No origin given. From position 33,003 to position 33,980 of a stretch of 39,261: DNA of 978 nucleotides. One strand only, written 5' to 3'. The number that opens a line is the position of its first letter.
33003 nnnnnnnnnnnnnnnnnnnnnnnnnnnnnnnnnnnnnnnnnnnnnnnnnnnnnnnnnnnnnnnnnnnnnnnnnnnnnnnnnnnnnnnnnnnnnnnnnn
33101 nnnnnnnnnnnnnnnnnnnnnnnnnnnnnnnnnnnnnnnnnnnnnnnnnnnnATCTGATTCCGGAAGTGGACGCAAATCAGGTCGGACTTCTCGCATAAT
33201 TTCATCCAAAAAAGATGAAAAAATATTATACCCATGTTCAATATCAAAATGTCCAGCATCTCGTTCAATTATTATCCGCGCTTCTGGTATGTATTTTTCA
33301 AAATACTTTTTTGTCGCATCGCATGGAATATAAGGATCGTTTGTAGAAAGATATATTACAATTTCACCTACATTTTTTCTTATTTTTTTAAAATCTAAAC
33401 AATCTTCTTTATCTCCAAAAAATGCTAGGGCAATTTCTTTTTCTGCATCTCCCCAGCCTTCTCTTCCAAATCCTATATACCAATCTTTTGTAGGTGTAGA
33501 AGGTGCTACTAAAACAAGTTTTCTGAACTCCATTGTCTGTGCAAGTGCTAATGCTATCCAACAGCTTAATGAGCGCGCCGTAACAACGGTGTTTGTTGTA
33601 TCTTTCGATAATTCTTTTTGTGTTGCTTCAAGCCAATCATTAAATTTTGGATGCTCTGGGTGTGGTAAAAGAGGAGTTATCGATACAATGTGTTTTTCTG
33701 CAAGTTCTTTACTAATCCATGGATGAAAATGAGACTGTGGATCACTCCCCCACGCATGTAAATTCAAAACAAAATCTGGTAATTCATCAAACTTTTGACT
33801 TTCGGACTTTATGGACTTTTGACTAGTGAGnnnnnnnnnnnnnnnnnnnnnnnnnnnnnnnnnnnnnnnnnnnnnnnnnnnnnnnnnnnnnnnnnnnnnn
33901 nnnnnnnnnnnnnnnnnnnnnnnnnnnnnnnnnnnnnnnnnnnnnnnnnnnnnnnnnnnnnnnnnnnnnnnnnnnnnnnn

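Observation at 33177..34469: Leucyl-tRNA synthetase with two extra enzyme domains inside its catalytic core: a perfect Nudix box and a YdeN/RBBP9-like alpha/beta-hydrolase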

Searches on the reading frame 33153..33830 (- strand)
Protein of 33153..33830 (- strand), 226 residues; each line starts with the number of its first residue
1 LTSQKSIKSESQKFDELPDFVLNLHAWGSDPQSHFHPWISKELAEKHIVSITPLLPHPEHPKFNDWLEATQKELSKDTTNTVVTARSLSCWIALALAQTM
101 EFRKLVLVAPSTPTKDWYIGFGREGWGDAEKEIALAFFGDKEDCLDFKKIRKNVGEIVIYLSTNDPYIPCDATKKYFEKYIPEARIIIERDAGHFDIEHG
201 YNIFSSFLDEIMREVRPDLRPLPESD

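Call 3: search_protein_families(library=pfam, proteins=[window:33153-33830:-], max_evalue=1)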
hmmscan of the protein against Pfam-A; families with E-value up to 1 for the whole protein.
seq(226 aa): 4 families
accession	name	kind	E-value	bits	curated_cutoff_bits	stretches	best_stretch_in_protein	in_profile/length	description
PF06821.19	Ser_hydrolase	-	9e-15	55.4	22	1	24-205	4-164/172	Serine hydrolase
PF05728.18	UPF0227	-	1e-05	26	21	1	22-194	3-170/187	Uncharacterised protein family (UPF0227)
PF00561.26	Abhydrolase_1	-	0.036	14.2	25.8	1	145-198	200-242/245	alpha/beta hydrolase fold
PF07519.17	Tannase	-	0.12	11.6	29.8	1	143-179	353-389/490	Tannase and feruloyl esterase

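Call 4: search_protein_families(library=ncbifam, proteins=[window:33153-33830:-], max_evalue=1)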
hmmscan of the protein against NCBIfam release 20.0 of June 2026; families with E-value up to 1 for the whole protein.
seq(226 aa): 0 families

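Call 17: search_solved_structures(query=window:33153-33830:-, max_evalue=1, show_alignments=3)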
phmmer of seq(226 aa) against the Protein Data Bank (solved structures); distinct sequences matched with E-value up to 1: 5.
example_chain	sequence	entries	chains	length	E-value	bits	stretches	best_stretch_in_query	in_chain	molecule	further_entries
1uxo_A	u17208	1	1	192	2.9e-06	30.2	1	23-104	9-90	Putative hydrolase YdeN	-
9fcr_A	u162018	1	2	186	0.00044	23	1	28-198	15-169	Serine hydrolase RBBP9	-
2qs9_A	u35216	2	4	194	0.00049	22.9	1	28-198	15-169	Retinoblastoma-binding protein 9 | Serine hydrolase RBBP9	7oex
7z2u_A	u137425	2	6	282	0.38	13.4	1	132-200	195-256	Ferulic acid esterase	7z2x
7z2v_A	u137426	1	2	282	0.38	13.4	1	132-200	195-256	Ferulic acid esterase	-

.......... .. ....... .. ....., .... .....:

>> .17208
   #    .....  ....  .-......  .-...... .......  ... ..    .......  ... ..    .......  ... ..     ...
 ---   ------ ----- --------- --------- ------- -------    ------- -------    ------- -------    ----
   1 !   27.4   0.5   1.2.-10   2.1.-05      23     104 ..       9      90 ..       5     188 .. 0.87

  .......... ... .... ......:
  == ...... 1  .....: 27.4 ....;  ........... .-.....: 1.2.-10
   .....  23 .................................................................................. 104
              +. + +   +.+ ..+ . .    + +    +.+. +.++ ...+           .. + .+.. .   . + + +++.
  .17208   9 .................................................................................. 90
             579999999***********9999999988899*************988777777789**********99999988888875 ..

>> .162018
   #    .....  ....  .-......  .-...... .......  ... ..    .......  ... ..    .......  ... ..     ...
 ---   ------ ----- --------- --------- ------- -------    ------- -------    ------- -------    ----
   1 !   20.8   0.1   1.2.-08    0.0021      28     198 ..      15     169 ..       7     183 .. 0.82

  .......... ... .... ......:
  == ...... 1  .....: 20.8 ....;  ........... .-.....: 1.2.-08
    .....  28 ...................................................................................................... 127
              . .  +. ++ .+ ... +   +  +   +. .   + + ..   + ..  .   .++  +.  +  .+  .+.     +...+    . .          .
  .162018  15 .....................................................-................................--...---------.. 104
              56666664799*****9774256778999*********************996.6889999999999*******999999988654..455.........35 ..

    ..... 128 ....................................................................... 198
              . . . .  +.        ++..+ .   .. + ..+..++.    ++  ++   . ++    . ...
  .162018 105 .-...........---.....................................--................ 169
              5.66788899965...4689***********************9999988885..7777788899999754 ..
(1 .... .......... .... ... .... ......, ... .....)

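Call 56: search_protein_representatives(protein=window:33153-33830:-)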
Query: 226 residues. Proteins with E-value up to 0.001 (for the whole library): 786; up to 1e-10: 99; up to 1e-30: 6. The best 150 are listed.
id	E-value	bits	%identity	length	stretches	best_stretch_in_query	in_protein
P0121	2.8e-96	337.9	66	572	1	17-226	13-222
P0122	1.2e-50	188.6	45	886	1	14-221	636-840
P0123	1.6e-49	184.9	51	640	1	11-202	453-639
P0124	1.2e-44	168.9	42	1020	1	12-226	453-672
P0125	4.5e-44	167.0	43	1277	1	11-222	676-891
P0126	5.6e-31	124.2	45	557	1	42-219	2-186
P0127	1.8e-28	116.0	43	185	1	64-218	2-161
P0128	3.6e-23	98.6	36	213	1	20-212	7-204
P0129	6.3e-22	94.6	36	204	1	20-208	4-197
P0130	4.2e-19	85.3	29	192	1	21-213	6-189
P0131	4.6e-18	81.9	38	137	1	24-156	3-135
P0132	5.7e-17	78.3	29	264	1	21-209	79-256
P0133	1.7e-16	76.8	34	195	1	23-204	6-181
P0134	1.8e-16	76.7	25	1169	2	20-195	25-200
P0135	1.9e-16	76.6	28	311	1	8-213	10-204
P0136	6.5e-16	74.9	32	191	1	24-212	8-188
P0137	7.5e-16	74.7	31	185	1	22-210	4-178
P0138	1.8e-15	73.5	39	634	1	24-199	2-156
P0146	3.8e-14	69.1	28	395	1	8-222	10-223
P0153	1.1e-13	67.6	34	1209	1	17-181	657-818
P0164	9.6e-13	64.5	30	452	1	18-209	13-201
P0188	1.1e-11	61.0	28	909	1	19-202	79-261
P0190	1.4e-11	60.7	30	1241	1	21-196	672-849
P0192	1.8e-11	60.3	30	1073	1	22-179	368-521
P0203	4.4e-11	59.1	33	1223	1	20-196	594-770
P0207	5.9e-11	58.6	26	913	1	21-226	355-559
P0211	7.0e-11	58.4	28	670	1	21-226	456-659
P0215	8.2e-11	58.2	27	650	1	23-207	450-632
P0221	1.1e-10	57.8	26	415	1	21-212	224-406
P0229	2.1e-10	56.9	28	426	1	13-214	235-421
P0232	2.4e-10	56.7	28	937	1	21-206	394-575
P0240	4.5e-10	55.8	27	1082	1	19-225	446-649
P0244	5.8e-10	55.4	30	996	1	21-196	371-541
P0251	9.0e-10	54.8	28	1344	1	19-226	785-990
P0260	1.5e-09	54.0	28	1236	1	21-224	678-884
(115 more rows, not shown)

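Call 59: search_protein_families(library=pfam, proteins=[P0134, P0153, P0188, P0190, P0192, P0207, P0232, P0240, P0244], max_evalue=0.00001)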
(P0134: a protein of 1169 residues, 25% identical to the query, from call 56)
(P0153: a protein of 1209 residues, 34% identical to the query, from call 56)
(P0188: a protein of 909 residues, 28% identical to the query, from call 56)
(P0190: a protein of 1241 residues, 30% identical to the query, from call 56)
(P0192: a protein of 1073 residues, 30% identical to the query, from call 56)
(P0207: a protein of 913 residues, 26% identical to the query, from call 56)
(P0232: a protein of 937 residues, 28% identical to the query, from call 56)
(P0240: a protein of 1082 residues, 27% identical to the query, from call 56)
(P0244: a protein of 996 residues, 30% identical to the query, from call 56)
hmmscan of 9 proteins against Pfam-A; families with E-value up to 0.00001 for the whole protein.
P0134 (1169 aa): 8 families
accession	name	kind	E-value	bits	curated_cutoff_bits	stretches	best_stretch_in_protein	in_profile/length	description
PF13603.12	tRNA-synt_1_2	-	2.5e-56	190.5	25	1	418-542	22-146/185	Leucyl-tRNA synthetase, editing domain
PF06821.19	Ser_hydrolase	-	5.8e-40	137.5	22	2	26-212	1-166/172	Serine hydrolase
PF00133.28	tRNA-synt_1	-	1e-24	87.5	22.7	1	717-926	214-406/414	tRNA synthetases class I (I, L, M and V)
PF00561.26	Abhydrolase_1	-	2.2e-19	70.5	25.8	2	224-324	1-105/245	alpha/beta hydrolase fold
PF08264.19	Anticodon_1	-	1.2e-15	58.2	25.1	1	964-1088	2-127/148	Anticodon-binding domain of tRNA ligase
PF00293.34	NUDIX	-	1.8e-15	57.6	21.1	1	574-669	26-118/134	NUDIX domain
PF12697.13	Abhydrolase_6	-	3.5e-12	47.9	26.3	0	226-338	1-114/217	Alpha/beta hydrolase family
PF09334.17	tRNA-synt_1g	-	2.4e-08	33.6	20.1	1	890-939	323-372/391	tRNA synthetases class I (M)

P0153 (1209 aa): 8 families
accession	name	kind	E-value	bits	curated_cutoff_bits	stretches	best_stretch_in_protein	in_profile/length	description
PF13603.12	tRNA-synt_1_2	-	1.4e-50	171.8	25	1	446-619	16-184/185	Leucyl-tRNA synthetase, editing domain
PF00133.28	tRNA-synt_1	-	9.2e-43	147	22.7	2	22-234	2-226/414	tRNA synthetases class I (I, L, M and V)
PF09334.17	tRNA-synt_1g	-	1e-28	100.6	20.1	1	50-191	7-144/391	tRNA synthetases class I (M)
PF06821.19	Ser_hydrolase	-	1.1e-14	55.1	22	1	661-848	1-167/172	Serine hydrolase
PF08264.19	Anticodon_1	-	8.9e-14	52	25.1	1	1066-1175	8-145/148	Anticodon-binding domain of tRNA ligase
PF01725.21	Ham1p_like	-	6.9e-07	29.8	22.5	1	251-436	1-171/186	Ham1 family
PF00561.26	Abhydrolase_1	-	2.2e-06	28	25.8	0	661-766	3-119/245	alpha/beta hydrolase fold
PF01406.26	tRNA-synt_1e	-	3.7e-06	27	27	0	58-129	23-94/301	tRNA synthetases class I (C) catalytic domain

P0188 (909 aa): 6 families
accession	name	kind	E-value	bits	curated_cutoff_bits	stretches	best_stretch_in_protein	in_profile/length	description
PF00448.28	SRP54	-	1.5e-69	234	22.7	1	715-907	2-194/196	SRP54-type protein, GTPase domain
PF00300.27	His_Phos_1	-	1.3e-26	93.9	21.7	1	360-497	6-151/194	Histidine phosphatase superfamily (branch 1)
PF06821.19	Ser_hydrolase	-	1.6e-09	38.4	22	1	81-270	1-170/172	Serine hydrolase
PF12146.15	Hydrolase_4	-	1.7e-06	27.9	27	0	135-232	71-169/239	Serine aminopeptidase, S33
PF00561.26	Abhydrolase_1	-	5.3e-06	26.7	25.8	0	137-178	66-103/245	alpha/beta hydrolase fold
PF02881.24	SRP54_N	-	6.4e-06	26.7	22.4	1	623-675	3-60/75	SRP54-type protein, helical bundle domain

P0190 (1241 aa): 7 families
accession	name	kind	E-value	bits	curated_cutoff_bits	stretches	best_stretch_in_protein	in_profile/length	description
PF13603.12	tRNA-synt_1_2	-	1e-54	185.3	25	1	453-620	20-184/185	Leucyl-tRNA synthetase, editing domain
PF00133.28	tRNA-synt_1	-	5.1e-48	164.3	22.7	2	25-266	2-256/414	tRNA synthetases class I (I, L, M and V)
PF09334.17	tRNA-synt_1g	-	3.1e-25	89.2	20.1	1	52-194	7-145/391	tRNA synthetases class I (M)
PF08264.19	Anticodon_1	-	5.8e-20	72.1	25.1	1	1092-1205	7-146/148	Anticodon-binding domain of tRNA ligase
PF05728.18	UPF0227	-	3.1e-11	44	21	1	672-825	2-151/187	Uncharacterised protein family (UPF0227)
PF06821.19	Ser_hydrolase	-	5.8e-08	33.3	22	1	673-863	2-168/172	Serine hydrolase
PF00561.26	Abhydrolase_1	-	7.4e-07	29.5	25.8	0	672-766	3-102/245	alpha/beta hydrolase fold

P0192 (1073 aa): 6 families
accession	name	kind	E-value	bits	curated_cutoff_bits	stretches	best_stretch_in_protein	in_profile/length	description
PF13603.12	tRNA-synt_1_2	-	5e-67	225.4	25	1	217-367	1-148/185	Leucyl-tRNA synthetase, editing domain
PF00133.28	tRNA-synt_1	-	3.7e-61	207.6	22.7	2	9-281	1-285/414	tRNA synthetases class I (I, L, M and V)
PF09334.17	tRNA-synt_1g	-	1.2e-34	120.2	20.1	2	37-177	7-144/391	tRNA synthetases class I (M)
PF08264.19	Anticodon_1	-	1.8e-20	73.8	25.1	1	833-956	2-135/148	Anticodon-binding domain of tRNA ligase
PF06821.19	Ser_hydrolase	-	7.5e-14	52.4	22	1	368-537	2-156/172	Serine hydrolase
PF01406.26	tRNA-synt_1e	-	1.1e-10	41.8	27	0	741-794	241-293/301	tRNA synthetases class I (C) catalytic domain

P0207 (913 aa): 8 families
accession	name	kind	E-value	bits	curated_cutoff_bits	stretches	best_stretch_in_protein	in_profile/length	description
PF13603.12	tRNA-synt_1_2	-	1.4e-32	113.1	25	1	3-75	74-146/185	Leucyl-tRNA synthetase, editing domain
PF08264.19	Anticodon_1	-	9.6e-23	81.1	25.1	1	763-874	5-143/148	Anticodon-binding domain of tRNA ligase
PF00133.28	tRNA-synt_1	-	2.3e-21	76.5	22.7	2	600-729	293-412/414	tRNA synthetases class I (I, L, M and V)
PF06821.19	Ser_hydrolase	-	9.5e-12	45.6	22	1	355-546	1-171/172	Serine hydrolase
PF09334.17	tRNA-synt_1g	-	2.9e-11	43.2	20.1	1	677-734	313-370/391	tRNA synthetases class I (M)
PF12146.15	Hydrolase_4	-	6.4e-09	35.9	27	1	406-515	67-177/239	Serine aminopeptidase, S33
PF10230.15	LIDHydrolase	-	6.5e-08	33.1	27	0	462-522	197-252/262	Lipid-droplet associated hydrolase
PF00561.26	Abhydrolase_1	-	1.6e-07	31.7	25.8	1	356-479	4-135/245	alpha/beta hydrolase fold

P0232 (937 aa): 5 families
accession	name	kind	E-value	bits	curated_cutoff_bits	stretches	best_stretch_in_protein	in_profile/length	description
PF13603.12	tRNA-synt_1_2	-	3.6e-55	186.8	25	1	137-323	1-184/185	Leucyl-tRNA synthetase, editing domain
PF00133.28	tRNA-synt_1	-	3e-32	112.3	22.7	2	22-141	112-226/414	tRNA synthetases class I (I, L, M and V)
PF08264.19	Anticodon_1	-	3.5e-22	79.3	25.1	1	790-903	8-146/148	Anticodon-binding domain of tRNA ligase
PF09334.17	tRNA-synt_1g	-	3.8e-12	46.1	20.1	0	2-100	51-146/391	tRNA synthetases class I (M)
PF06821.19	Ser_hydrolase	-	4.1e-07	30.5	22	1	394-578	1-168/172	Serine hydrolase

P0240 (1082 aa): 10 families
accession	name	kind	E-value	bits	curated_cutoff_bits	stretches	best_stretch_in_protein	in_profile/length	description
PF13603.12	tRNA-synt_1_2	-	7e-72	241.2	25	1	220-406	1-184/185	Leucyl-tRNA synthetase, editing domain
PF00133.28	tRNA-synt_1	-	2.9e-42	145.3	22.7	2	10-225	1-227/414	tRNA synthetases class I (I, L, M and V)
PF09334.17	tRNA-synt_1g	-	1.6e-29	103.3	20.1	2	38-174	7-139/391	tRNA synthetases class I (M)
PF08264.19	Anticodon_1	-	3.3e-18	66.4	25.1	1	852-958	6-133/148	Anticodon-binding domain of tRNA ligase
PF06821.19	Ser_hydrolase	-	2.6e-10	40.9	22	1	449-636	2-170/172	Serine hydrolase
PF00561.26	Abhydrolase_1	-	5.8e-10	39.7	25.8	1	448-549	3-103/245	alpha/beta hydrolase fold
PF12146.15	Hydrolase_4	-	1.6e-09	37.8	27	1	444-606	3-176/239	Serine aminopeptidase, S33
PF10230.15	LIDHydrolase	-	3.2e-07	30.8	27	0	570-614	213-252/262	Lipid-droplet associated hydrolase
PF12697.13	Abhydrolase_6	-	8e-07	30.4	26.3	1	448-540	1-95/217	Alpha/beta hydrolase family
PF01406.26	tRNA-synt_1e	-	2.3e-06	27.7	27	0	46-116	23-93/301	tRNA synthetases class I (C) catalytic domain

P0244 (996 aa): 7 families
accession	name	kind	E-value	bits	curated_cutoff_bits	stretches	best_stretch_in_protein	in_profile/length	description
PF13603.12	tRNA-synt_1_2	-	2.7e-61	206.7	25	1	220-369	1-146/185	Leucyl-tRNA synthetase, editing domain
PF00133.28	tRNA-synt_1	-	4.4e-55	187.5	22.7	2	12-223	1-225/414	tRNA synthetases class I (I, L, M and V)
PF09334.17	tRNA-synt_1g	-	4.1e-31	108.5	20.1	1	39-182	6-145/391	tRNA synthetases class I (M)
PF08264.19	Anticodon_1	-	1.7e-21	77.1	25.1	1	842-960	5-145/148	Anticodon-binding domain of tRNA ligase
PF06821.19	Ser_hydrolase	-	5.6e-16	59.4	22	1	372-543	2-157/172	Serine hydrolase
PF00561.26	Abhydrolase_1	-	1.4e-10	41.7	25.8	1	372-469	4-109/245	alpha/beta hydrolase fold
PF12697.13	Abhydrolase_6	-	1.4e-09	39.4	26.3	1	372-470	2-101/217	Alpha/beta hydrolase family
